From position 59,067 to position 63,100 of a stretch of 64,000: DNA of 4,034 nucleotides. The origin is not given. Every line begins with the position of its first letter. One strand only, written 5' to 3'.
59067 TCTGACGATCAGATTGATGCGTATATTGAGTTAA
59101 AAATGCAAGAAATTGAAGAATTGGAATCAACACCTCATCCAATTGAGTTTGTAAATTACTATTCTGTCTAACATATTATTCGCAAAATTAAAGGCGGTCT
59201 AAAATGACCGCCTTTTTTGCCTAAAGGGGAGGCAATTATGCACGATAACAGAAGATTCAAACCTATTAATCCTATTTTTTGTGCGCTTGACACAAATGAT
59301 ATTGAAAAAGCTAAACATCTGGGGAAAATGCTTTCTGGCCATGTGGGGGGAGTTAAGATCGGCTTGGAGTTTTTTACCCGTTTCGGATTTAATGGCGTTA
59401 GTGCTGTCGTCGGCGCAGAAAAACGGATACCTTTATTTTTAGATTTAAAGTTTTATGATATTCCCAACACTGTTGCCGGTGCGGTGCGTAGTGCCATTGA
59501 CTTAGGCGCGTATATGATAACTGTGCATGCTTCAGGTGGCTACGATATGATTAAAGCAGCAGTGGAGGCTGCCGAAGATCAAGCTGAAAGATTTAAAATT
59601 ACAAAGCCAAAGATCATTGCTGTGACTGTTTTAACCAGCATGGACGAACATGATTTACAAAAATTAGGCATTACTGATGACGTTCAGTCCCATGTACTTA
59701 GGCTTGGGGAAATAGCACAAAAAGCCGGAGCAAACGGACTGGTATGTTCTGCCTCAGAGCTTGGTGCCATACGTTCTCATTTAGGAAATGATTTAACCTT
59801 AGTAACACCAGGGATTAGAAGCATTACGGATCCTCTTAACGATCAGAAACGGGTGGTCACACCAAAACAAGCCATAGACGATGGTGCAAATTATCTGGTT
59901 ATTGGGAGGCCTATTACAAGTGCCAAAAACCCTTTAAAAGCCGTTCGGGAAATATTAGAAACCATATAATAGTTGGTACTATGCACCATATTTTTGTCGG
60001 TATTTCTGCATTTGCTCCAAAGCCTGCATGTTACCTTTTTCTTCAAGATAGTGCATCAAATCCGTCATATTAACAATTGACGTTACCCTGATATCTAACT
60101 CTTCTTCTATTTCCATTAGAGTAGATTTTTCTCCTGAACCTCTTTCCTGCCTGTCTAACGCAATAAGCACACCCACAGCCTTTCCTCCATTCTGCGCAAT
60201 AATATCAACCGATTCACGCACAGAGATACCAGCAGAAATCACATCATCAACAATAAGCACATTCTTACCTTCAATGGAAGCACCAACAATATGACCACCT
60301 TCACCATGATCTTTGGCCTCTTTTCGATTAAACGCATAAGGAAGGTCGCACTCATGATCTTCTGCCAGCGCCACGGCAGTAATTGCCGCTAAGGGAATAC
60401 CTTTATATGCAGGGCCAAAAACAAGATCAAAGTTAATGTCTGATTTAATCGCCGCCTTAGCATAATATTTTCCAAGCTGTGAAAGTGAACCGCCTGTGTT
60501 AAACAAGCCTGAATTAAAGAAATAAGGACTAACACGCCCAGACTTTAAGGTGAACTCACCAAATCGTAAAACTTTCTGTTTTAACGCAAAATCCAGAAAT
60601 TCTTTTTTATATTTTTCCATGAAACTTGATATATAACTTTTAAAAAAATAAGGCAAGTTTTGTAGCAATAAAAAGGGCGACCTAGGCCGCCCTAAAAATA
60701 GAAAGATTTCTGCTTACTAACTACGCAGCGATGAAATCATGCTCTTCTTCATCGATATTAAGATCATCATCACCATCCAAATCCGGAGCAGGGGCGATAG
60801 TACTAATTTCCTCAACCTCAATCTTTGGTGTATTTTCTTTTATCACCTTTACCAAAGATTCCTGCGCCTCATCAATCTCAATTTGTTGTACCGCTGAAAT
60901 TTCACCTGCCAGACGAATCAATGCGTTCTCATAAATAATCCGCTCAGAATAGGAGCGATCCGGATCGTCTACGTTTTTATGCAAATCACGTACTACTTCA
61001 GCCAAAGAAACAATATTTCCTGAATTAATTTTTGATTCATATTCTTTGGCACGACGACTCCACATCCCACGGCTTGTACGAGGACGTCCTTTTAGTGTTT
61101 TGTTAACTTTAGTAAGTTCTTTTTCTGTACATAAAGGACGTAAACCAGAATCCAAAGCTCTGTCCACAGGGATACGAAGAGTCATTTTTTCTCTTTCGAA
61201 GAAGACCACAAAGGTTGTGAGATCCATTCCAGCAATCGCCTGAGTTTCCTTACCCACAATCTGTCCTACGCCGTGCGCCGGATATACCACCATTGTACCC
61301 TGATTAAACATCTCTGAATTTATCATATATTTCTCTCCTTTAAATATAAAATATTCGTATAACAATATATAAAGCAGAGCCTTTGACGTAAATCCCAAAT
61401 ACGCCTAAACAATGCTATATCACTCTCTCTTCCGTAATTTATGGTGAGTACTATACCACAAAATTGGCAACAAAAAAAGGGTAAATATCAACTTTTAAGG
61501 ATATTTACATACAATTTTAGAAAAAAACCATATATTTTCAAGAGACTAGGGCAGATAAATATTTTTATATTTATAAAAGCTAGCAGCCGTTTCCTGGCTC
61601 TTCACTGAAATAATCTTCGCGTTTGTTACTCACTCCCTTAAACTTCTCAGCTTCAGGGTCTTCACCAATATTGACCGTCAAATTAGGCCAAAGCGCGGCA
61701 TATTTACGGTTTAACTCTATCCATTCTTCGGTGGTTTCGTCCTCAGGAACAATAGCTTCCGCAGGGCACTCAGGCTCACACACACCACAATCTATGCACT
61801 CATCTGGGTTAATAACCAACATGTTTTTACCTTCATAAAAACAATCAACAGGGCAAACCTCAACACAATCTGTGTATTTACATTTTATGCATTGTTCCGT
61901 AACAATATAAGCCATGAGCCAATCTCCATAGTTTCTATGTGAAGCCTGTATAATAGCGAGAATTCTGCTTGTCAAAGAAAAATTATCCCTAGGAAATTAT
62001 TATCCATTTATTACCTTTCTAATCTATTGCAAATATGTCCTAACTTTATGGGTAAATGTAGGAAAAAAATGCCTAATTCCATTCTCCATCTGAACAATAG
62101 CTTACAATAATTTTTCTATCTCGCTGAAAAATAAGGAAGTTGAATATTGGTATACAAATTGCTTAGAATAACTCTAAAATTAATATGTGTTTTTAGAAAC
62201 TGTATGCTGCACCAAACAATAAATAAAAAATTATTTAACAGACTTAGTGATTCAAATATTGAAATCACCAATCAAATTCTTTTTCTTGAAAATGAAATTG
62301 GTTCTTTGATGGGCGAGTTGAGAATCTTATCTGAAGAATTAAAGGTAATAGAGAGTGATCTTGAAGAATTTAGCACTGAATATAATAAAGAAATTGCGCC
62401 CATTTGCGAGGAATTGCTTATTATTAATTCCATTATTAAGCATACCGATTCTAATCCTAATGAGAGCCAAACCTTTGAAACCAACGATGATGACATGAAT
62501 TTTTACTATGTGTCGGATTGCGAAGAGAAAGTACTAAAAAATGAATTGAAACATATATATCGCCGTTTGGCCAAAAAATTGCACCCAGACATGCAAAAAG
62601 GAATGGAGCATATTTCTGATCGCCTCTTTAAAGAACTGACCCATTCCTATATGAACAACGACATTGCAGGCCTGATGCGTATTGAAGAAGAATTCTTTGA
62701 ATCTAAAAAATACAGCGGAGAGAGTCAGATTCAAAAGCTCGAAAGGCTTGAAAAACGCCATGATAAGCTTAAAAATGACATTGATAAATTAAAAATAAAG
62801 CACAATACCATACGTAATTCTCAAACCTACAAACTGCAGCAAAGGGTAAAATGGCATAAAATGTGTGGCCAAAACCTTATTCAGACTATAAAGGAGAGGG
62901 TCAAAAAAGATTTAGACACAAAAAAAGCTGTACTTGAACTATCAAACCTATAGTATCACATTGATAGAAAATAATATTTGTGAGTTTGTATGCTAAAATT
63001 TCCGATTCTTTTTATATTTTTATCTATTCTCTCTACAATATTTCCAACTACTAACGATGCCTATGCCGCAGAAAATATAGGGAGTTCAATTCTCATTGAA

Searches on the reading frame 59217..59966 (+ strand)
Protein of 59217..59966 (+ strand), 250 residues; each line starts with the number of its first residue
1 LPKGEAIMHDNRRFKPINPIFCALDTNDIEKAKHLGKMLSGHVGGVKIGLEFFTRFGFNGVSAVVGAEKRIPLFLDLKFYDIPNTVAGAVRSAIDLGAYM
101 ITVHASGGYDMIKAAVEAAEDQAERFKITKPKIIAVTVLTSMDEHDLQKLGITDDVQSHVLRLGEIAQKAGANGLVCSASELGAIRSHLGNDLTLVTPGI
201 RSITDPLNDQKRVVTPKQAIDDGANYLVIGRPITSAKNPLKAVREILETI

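Call 29: search_protein_families(library=pfam, proteins=[window:59217-59966:+], max_evalue=0.001)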
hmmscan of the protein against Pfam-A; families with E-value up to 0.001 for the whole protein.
window:59217-59966:+ (250 aa): 2 families
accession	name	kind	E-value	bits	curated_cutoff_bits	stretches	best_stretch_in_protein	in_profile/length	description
PF00215.30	OMPdecase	-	6.9e-53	180.2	27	1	20-246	3-221/221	Orotidine 5'-phosphate decarboxylase / HUMPS family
PF22196.1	HdrB-like_C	-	0.00026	21.4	33.4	1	92-153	22-84/87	HdrB-like C-terminal domain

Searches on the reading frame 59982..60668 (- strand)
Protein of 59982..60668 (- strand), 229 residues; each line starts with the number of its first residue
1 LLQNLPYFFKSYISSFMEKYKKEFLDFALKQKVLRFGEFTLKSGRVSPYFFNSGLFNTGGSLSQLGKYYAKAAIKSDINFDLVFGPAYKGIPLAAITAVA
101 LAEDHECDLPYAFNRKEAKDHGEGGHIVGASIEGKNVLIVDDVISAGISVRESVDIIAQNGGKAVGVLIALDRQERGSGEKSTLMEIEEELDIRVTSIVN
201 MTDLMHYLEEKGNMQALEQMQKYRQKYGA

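Call 29: search_protein_families(library=pfam, proteins=[window:59982-60668:-], max_evalue=0.001)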
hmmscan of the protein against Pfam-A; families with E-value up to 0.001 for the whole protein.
window:59982-60668:- (229 aa): 1 family
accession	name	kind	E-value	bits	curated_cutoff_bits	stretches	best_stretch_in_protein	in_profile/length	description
PF00156.33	Pribosyltran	-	8.3e-15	54.9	26.3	1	69-178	18-131/158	Phosphoribosyl transferase domain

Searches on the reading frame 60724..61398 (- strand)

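Call 29: search_protein_families(library=pfam, proteins=[window:60724-61398:-], max_evalue=0.001)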
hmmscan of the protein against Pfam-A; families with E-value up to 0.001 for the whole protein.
window:60724-61398:- (225 aa): 2 families
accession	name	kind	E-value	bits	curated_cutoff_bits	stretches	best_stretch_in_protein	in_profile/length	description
PF21095.3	CarD_C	-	9e-22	77.3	23.1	1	97-182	1-86/87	CarD, C-terminal domain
PF02559.22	CarD_TRCF_RID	-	1e-09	38.8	23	1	31-81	1-50/57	CarD-like/TRCF RID domain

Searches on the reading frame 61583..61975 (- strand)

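Call 29: search_protein_families(library=pfam, proteins=[window:61583-61975:-], max_evalue=0.001)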
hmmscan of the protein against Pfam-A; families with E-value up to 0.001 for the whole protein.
window:61583-61975:- (131 aa): 11 families
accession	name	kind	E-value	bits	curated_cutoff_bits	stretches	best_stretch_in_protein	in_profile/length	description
PF11953.13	DUF3470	-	1.2e-13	51.2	23.2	1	83-124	1-42/42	Domain of unknown function (DUF3470)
PF00037.32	Fer4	-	7.4e-09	35.5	21.1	1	54-75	2-23/24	4Fe-4S binding domain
PF12797.12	Fer4_2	-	3.2e-08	33.5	24.5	1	54-72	4-22/22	4Fe-4S binding domain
PF13237.11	Fer4_10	-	8.9e-08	32.4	25.5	1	23-71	3-53/53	4Fe-4S dicluster domain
PF12837.12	Fer4_6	-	2.4e-07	30.8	25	1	54-75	3-24/24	4Fe-4S binding domain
PF13187.11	Fer4_9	-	2.8e-07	30.9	27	1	28-75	1-52/52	4Fe-4S dicluster domain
PF13183.11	Fer4_8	-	1.5e-06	29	27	0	58-73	3-18/68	4Fe-4S dicluster domain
PF12838.12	Fer4_7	-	2.9e-06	28.1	27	1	28-74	1-52/52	4Fe-4S dicluster domain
PF14697.11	Fer4_21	-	1.7e-05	25.3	35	1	22-75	1-57/59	4Fe-4S dicluster domain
PF13484.11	Fer4_16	-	7.4e-05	23.9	30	0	59-83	1-25/66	4Fe-4S double cluster binding domain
PF12800.12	Fer4_4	-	0.00082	20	24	0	57-72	1-16/17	4Fe-4S binding domain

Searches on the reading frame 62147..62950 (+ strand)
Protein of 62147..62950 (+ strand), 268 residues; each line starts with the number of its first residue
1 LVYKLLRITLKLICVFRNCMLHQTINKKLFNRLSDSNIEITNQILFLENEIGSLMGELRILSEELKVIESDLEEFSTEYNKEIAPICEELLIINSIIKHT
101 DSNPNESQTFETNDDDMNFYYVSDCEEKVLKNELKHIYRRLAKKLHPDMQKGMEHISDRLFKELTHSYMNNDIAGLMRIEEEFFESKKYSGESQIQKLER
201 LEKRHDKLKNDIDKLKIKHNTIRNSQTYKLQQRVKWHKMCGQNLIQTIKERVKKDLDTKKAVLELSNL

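Call 29: search_protein_families(library=pfam, proteins=[window:62147-62950:+], max_evalue=0.001)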
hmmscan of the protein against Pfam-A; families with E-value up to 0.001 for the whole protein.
window:62147-62950:+ (268 aa): 1 family
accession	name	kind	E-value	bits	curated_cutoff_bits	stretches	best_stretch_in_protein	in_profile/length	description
PF00226.36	DnaJ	-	4e-06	27.3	27.8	1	119-168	2-50/63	DnaJ domain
